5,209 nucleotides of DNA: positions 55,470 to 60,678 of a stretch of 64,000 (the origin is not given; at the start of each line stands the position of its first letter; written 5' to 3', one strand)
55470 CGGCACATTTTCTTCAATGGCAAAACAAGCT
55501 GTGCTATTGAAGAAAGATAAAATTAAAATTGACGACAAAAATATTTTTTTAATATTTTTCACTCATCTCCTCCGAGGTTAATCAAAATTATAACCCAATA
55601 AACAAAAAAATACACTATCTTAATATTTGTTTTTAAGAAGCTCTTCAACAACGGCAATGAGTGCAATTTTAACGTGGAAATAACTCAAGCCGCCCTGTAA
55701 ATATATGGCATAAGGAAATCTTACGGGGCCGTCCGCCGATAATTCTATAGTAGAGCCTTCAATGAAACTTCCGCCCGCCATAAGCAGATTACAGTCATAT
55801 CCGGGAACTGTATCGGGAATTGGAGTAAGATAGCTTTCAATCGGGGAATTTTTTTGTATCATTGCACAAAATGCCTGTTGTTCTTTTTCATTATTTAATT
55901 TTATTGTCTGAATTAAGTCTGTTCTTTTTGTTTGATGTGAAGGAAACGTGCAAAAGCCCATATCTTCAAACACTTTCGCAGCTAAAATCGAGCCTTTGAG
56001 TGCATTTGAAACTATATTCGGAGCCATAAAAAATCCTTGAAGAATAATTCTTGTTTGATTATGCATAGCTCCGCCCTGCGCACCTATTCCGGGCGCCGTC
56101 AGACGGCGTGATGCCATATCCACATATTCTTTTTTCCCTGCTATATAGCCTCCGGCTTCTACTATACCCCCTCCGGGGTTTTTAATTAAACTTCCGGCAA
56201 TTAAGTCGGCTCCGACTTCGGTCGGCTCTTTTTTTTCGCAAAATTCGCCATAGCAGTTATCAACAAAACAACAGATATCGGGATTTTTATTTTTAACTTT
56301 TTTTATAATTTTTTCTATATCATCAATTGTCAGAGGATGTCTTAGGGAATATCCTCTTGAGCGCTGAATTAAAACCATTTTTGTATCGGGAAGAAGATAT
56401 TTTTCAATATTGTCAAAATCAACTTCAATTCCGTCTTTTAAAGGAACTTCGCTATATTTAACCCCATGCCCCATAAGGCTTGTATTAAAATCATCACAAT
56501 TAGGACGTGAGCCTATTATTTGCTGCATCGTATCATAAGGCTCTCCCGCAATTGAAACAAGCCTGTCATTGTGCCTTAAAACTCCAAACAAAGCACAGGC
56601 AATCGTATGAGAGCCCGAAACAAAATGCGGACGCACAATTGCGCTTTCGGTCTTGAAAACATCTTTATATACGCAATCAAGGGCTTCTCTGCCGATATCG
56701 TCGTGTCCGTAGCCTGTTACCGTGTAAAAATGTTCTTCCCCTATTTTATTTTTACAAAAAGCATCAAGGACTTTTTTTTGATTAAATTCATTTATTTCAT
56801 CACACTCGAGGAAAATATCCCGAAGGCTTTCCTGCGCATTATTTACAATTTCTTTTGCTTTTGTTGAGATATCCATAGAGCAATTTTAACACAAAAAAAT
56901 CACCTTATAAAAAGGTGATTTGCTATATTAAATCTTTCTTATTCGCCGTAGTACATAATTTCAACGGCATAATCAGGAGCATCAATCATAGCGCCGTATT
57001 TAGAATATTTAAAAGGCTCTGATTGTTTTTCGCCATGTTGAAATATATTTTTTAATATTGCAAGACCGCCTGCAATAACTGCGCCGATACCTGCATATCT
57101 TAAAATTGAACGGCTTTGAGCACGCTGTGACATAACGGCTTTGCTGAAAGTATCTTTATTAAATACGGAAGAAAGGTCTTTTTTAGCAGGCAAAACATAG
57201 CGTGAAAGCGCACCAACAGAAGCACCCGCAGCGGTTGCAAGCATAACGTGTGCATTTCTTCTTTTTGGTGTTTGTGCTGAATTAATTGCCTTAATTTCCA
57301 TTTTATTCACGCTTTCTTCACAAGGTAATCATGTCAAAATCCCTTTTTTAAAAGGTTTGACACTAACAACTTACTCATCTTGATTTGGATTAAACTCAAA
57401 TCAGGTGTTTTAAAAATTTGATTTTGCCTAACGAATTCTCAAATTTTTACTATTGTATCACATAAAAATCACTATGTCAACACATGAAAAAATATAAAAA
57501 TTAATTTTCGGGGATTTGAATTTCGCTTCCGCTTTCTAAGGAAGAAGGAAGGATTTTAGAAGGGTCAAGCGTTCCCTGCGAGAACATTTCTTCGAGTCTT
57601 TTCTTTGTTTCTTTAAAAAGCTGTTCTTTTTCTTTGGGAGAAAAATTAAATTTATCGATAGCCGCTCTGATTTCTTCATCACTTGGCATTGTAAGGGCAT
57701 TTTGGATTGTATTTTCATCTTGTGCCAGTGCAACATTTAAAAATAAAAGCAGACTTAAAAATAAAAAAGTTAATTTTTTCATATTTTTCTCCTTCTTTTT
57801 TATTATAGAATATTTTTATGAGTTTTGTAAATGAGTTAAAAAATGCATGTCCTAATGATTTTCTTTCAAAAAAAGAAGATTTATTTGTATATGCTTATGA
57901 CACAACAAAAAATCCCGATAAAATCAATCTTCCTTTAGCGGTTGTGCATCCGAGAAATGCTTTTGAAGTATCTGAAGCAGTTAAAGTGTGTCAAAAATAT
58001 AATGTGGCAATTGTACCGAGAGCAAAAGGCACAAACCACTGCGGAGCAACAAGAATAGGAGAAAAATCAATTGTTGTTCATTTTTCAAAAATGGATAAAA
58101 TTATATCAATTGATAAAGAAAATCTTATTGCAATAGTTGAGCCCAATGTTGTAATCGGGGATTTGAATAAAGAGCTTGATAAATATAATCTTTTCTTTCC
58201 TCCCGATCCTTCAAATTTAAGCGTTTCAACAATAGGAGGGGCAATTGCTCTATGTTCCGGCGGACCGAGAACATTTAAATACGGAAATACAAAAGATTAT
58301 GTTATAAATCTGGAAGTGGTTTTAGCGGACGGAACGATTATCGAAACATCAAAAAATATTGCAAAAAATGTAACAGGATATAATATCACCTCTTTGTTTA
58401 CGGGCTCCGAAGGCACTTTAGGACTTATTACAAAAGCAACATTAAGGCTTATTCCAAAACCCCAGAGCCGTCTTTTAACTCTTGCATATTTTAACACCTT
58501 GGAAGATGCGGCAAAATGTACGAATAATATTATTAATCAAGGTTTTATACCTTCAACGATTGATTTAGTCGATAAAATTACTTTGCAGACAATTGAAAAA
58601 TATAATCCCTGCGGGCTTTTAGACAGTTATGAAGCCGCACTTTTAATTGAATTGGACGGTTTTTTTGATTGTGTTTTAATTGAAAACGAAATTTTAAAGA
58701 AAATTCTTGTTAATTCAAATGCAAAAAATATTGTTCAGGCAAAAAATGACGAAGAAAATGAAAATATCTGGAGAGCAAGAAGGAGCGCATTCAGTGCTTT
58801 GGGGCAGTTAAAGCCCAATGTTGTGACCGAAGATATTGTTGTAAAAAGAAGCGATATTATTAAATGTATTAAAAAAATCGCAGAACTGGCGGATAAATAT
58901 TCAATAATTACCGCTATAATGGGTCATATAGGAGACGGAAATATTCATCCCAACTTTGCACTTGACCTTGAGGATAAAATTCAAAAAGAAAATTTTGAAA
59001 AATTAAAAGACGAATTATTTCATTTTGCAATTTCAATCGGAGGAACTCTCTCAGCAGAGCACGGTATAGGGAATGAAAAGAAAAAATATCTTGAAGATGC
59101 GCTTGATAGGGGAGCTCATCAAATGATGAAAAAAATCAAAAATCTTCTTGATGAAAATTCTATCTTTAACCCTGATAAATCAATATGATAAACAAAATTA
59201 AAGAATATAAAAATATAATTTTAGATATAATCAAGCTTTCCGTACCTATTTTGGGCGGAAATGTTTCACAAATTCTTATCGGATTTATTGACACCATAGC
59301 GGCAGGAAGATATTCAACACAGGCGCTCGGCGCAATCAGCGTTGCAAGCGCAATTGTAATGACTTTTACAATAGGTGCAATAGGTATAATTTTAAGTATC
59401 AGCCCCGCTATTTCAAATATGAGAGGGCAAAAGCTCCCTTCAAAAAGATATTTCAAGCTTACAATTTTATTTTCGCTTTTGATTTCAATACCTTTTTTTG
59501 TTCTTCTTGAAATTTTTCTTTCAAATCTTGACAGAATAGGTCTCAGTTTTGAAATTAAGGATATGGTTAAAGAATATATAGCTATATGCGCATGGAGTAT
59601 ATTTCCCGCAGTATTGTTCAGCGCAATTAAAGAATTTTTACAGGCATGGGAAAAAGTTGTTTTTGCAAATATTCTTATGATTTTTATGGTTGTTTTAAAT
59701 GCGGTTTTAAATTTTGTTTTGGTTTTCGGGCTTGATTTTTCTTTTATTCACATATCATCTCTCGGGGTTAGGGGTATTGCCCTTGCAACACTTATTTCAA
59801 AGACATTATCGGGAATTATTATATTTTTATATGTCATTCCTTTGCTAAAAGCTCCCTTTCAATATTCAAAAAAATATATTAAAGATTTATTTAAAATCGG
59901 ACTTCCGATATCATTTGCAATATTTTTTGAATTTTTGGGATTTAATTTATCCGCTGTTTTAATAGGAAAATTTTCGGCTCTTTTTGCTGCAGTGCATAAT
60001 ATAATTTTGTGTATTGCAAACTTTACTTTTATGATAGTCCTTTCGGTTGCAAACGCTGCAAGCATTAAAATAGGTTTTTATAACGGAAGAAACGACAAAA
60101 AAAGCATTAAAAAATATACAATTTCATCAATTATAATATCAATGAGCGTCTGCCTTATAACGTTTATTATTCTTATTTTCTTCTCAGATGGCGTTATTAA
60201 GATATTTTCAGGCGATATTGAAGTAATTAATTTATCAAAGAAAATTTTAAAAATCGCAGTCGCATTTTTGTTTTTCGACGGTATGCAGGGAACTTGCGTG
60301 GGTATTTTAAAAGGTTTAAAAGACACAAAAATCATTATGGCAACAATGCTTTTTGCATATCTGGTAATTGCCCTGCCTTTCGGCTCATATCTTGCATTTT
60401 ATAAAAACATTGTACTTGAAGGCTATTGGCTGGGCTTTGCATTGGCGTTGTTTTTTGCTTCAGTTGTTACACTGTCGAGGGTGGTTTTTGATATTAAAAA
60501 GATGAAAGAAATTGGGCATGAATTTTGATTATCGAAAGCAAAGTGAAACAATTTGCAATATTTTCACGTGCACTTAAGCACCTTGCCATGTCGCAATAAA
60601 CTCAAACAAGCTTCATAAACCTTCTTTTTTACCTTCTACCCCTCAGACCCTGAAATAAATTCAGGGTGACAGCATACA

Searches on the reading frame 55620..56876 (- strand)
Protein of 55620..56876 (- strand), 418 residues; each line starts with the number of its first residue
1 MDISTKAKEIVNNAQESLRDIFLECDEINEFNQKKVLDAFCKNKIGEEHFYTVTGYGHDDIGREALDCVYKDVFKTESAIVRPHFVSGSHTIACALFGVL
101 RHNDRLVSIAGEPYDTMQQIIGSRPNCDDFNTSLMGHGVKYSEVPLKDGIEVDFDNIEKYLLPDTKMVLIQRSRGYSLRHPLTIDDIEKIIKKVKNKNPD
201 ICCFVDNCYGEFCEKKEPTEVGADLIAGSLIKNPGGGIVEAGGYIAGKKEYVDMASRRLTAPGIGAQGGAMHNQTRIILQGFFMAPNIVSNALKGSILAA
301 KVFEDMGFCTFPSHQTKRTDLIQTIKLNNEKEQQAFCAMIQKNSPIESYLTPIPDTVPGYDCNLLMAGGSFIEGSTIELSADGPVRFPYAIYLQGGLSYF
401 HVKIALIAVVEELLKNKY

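Call 87: search_protein_families(library=pfam, proteins=[window:55620-56876:-], max_evalue=0.001)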
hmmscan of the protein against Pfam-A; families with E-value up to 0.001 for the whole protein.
window:55620-56876:- (418 aa): 1 family
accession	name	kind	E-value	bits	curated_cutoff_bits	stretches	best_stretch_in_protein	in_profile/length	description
PF06838.17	Met_gamma_lyase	-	4.2e-173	576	24.2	1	8-413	2-404/405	Methionine gamma-lyase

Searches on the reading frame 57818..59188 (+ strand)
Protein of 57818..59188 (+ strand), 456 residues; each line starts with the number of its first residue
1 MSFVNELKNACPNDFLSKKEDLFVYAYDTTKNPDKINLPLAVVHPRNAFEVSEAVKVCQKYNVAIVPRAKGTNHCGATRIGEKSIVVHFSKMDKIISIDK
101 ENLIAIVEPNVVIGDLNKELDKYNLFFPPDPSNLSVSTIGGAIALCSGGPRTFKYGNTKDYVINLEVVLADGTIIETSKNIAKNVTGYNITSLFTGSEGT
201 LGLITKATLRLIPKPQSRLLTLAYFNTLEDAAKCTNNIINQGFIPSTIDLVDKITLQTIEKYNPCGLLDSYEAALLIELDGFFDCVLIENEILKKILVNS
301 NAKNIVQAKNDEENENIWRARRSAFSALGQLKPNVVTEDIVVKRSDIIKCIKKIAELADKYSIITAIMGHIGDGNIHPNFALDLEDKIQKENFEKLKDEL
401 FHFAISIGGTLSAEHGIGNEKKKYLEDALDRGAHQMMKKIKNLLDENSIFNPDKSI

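Call 87: search_protein_families(library=pfam, proteins=[window:57818-59188:+], max_evalue=0.001)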
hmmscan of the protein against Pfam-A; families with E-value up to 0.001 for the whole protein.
window:57818-59188:+ (456 aa): 2 families
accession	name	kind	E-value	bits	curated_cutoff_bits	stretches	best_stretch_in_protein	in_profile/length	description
PF02913.24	FAD-oxidase_C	-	1.3e-58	199.1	21.2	1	214-454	1-247/248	FAD linked oxidases, C-terminal domain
PF01565.28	FAD_binding_4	-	6.2e-40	136.6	26.4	1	39-178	1-139/139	FAD binding domain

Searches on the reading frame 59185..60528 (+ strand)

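Call 87: search_protein_families(library=pfam, proteins=[window:59185-60528:+], max_evalue=0.001)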
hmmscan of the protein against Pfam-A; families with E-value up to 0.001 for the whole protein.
window:59185-60528:+ (447 aa): 1 family
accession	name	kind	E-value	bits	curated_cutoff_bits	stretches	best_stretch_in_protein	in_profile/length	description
PF01554.23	MatE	-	3.1e-43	147.7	24.9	2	241-400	1-159/161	MatE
